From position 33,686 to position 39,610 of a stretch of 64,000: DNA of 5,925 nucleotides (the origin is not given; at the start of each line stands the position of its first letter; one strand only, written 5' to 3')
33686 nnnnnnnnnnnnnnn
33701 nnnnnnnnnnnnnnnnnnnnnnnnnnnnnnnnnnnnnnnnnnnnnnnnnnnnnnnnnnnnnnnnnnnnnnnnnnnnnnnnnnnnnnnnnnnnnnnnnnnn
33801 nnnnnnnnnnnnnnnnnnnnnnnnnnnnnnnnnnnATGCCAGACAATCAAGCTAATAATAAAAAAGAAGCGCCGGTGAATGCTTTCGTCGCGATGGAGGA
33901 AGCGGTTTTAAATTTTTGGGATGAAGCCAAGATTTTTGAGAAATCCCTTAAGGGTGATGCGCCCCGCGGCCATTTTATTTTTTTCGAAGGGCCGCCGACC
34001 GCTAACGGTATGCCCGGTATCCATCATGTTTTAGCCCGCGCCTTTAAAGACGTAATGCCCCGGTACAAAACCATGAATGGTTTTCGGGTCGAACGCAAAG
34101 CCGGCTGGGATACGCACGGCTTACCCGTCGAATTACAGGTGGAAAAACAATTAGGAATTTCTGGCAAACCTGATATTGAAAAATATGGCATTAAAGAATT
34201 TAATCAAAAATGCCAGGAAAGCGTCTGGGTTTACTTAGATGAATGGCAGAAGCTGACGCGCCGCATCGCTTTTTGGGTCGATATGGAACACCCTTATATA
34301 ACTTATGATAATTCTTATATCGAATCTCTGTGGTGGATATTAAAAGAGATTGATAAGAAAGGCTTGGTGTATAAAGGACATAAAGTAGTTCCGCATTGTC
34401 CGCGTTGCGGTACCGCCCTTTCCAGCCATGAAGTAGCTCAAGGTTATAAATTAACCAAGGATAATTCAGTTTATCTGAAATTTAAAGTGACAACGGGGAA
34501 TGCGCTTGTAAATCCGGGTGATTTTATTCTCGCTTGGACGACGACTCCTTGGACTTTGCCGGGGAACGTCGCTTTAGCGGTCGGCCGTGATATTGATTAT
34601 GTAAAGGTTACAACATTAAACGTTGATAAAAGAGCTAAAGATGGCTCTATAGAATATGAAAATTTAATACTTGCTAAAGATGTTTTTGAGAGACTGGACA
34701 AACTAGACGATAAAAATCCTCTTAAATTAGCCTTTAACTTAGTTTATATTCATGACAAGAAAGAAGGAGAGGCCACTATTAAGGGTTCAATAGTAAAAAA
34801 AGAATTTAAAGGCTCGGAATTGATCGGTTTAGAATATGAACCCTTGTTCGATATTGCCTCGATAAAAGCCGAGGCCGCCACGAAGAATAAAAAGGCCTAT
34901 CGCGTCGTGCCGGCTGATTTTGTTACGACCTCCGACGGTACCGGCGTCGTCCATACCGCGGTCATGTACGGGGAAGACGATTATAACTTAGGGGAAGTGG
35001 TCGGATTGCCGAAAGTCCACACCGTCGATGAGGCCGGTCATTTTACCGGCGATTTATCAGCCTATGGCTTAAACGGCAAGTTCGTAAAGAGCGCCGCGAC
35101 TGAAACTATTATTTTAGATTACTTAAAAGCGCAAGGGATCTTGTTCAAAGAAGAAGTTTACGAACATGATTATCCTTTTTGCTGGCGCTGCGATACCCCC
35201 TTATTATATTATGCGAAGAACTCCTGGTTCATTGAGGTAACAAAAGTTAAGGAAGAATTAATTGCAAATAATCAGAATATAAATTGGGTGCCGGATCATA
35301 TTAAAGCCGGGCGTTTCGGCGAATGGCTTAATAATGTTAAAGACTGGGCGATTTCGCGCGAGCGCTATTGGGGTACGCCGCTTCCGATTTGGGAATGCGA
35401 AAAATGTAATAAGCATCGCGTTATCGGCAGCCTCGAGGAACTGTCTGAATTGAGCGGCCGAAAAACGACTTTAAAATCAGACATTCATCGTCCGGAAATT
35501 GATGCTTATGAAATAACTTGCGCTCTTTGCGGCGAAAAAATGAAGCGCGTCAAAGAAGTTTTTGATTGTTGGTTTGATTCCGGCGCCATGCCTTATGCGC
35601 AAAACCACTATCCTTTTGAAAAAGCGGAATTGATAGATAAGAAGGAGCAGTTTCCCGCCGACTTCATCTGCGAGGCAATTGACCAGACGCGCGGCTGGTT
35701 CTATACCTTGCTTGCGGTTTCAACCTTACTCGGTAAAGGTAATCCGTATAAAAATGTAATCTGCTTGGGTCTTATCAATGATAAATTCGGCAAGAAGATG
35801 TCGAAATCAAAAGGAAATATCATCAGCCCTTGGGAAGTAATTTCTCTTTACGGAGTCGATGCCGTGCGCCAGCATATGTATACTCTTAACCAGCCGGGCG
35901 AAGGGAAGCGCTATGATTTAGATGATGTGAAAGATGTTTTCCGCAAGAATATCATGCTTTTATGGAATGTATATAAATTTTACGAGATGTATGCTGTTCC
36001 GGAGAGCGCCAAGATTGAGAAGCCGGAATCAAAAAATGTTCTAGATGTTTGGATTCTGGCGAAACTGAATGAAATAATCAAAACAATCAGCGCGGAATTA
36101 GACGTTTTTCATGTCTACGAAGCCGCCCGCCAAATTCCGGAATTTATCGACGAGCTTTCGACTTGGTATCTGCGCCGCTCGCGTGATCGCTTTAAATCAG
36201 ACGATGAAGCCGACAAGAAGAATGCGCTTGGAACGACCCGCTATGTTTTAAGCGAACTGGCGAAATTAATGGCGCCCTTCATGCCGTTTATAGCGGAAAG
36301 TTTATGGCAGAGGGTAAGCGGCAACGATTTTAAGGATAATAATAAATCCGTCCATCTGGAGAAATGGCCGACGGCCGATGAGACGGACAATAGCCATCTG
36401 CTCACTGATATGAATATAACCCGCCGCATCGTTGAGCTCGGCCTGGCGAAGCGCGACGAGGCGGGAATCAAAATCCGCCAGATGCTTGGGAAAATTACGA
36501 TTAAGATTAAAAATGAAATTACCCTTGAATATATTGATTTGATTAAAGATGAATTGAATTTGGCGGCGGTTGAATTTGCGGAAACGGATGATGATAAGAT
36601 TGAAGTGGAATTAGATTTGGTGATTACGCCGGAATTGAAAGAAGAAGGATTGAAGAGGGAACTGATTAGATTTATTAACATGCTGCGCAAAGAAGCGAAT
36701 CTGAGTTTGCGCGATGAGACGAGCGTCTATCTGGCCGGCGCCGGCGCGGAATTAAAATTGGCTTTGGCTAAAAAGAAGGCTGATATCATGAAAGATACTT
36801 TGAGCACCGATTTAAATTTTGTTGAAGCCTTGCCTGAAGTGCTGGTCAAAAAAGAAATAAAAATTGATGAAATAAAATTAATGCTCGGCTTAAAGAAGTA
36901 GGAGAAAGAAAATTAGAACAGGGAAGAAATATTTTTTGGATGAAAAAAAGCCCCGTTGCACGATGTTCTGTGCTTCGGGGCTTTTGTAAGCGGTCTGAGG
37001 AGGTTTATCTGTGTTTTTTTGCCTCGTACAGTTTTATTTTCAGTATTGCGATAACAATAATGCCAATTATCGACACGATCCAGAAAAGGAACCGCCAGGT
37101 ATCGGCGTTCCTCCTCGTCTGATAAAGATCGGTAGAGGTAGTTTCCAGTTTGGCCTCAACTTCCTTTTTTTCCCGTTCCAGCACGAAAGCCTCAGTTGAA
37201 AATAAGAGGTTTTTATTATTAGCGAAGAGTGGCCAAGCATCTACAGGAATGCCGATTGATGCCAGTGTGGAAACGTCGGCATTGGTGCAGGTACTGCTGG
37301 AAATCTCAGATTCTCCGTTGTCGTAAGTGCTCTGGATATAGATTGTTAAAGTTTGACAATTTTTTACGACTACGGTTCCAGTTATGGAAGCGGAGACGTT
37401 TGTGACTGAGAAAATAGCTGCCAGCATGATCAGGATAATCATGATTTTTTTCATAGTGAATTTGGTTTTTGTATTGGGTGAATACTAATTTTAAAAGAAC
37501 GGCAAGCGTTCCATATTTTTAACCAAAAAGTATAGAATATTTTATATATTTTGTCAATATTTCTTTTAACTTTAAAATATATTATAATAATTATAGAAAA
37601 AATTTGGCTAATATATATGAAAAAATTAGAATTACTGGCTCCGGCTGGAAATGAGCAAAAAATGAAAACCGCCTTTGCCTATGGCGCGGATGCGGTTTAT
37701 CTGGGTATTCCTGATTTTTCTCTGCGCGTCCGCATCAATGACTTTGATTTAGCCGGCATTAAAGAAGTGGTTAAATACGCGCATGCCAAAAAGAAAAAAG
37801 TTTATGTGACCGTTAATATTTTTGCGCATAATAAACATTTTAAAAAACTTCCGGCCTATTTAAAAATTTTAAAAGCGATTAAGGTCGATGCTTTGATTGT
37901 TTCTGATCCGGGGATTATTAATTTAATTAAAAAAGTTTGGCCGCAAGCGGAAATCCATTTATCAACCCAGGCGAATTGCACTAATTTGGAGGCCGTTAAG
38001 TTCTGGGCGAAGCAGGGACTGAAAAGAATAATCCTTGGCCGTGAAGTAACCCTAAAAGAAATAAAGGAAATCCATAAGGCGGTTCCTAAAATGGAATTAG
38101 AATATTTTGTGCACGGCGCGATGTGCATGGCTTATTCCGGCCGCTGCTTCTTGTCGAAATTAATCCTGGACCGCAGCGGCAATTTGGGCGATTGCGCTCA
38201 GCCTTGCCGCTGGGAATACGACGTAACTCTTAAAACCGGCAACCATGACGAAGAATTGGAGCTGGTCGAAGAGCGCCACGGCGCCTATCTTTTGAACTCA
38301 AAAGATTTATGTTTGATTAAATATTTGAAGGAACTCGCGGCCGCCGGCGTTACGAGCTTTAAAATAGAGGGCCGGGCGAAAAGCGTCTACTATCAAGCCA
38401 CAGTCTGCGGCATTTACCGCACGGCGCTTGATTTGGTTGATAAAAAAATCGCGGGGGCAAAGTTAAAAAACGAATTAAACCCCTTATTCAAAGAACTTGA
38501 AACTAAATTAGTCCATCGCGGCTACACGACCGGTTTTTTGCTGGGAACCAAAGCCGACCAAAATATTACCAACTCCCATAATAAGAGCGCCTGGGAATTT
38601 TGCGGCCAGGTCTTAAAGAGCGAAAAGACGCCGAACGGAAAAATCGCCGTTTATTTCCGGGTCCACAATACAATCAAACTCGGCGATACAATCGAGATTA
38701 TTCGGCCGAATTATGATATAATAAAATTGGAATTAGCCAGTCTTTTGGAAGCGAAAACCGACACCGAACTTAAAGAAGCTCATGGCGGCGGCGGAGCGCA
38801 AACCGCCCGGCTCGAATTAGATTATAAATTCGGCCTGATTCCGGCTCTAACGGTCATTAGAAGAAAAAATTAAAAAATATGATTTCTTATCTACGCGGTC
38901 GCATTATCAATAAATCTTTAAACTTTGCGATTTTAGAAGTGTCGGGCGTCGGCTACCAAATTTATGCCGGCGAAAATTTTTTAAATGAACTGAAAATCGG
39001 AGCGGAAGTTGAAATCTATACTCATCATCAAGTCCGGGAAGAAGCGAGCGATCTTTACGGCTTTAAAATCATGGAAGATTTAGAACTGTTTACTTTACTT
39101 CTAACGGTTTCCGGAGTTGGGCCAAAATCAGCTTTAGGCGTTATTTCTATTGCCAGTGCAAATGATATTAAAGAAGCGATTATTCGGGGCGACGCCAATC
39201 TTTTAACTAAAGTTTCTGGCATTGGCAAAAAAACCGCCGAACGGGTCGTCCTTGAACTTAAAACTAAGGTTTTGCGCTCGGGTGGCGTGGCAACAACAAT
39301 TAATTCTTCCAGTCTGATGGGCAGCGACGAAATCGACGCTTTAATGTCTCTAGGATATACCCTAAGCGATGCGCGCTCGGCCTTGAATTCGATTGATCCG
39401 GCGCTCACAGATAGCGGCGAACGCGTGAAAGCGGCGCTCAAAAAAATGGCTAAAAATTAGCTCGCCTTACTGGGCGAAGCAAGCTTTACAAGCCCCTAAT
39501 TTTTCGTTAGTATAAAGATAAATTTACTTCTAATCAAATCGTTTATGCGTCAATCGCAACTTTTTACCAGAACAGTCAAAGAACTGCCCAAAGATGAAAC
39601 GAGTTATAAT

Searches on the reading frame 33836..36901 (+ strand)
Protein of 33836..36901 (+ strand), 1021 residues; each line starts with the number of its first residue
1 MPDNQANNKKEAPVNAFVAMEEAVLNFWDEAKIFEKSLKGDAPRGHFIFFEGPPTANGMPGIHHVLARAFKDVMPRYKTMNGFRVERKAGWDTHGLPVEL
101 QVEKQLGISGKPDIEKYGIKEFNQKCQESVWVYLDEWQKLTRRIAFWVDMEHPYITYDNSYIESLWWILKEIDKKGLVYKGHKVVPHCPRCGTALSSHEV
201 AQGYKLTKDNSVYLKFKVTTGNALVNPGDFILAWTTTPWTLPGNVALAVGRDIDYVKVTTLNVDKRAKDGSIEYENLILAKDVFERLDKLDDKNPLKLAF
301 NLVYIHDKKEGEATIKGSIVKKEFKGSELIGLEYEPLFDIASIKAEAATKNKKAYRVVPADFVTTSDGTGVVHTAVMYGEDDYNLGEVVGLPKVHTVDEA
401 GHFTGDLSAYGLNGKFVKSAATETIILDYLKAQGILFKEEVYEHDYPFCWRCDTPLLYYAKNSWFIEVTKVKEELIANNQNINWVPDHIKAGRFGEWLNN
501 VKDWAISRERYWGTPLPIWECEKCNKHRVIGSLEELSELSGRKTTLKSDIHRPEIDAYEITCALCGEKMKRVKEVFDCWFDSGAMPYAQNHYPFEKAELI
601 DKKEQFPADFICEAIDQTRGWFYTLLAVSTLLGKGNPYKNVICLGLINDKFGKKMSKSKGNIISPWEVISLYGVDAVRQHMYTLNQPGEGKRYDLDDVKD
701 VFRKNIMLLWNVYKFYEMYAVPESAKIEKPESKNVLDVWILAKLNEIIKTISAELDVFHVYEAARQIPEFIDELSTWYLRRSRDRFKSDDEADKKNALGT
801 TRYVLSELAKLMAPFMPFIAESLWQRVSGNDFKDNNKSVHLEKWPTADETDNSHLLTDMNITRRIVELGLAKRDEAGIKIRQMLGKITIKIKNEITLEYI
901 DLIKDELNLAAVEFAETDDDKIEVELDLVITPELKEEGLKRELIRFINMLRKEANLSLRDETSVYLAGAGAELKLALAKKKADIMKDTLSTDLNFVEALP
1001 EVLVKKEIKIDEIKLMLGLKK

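Call 47: search_protein_families(library=pfam, proteins=[window:33836-36901:+], max_evalue=0.01)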
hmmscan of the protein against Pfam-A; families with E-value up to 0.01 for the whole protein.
window:33836-36901:+ (1021 aa): 5 families
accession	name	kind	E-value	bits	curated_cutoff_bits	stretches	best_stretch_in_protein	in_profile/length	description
PF00133.28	tRNA-synt_1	-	3.9e-123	411.7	22.7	1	24-682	2-403/414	tRNA synthetases class I (I, L, M and V)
PF08264.19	Anticodon_1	-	2.3e-32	112.3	25.1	1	737-883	1-143/148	Anticodon-binding domain of tRNA ligase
PF19302.4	DUF5915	-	5.1e-16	59.2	27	1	885-1021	64-194/195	Domain of unknown function (DUF5915)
PF09334.17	tRNA-synt_1g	-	6.1e-14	52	20.1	2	56-142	10-93/391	tRNA synthetases class I (M)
PF01921.24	tRNA-synt_1f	-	0.0008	18.9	27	1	631-701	261-328/360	tRNA synthetases class I (K)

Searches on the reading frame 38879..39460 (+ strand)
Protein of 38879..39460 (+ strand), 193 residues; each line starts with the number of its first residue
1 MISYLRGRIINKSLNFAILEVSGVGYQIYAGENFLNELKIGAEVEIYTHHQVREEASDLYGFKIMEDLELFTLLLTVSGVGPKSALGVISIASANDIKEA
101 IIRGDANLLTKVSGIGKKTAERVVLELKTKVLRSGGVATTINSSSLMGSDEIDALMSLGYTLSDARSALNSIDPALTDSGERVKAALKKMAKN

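Call 48: search_protein_families(library=pfam, proteins=[window:38879-39460:+], max_evalue=0.01)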
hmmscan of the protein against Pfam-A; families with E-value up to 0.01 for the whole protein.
window:38879-39460:+ (193 aa): 7 families
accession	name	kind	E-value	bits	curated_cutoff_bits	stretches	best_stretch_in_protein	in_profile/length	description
PF01330.27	RuvA_N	-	1.4e-20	73.6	23.6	1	1-61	1-61/61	RuvA N terminal domain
PF14520.12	HHH_5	-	1.4e-14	54.8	27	1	71-128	1-56/57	Helix-hairpin-helix domain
PF07499.19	RuvA_C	-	5.2e-07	30.5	24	1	153-190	8-46/47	RuvA, C-terminal domain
PF00633.29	HHH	-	6.8e-06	26.1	24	1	105-124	9-28/30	Helix-hairpin-helix motif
PF21176.3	RecR_HhH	-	0.00031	20.9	27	0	109-127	8-26/45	RecR, helix-hairpin-helix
PF12836.13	HHH_3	-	0.0024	18.4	27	0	105-124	12-31/65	Helix-hairpin-helix motif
PF10391.15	DNA_pol_lambd_f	-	0.0035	17.6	29.8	0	107-122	1-16/51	Fingers domain of DNA polymerase lambda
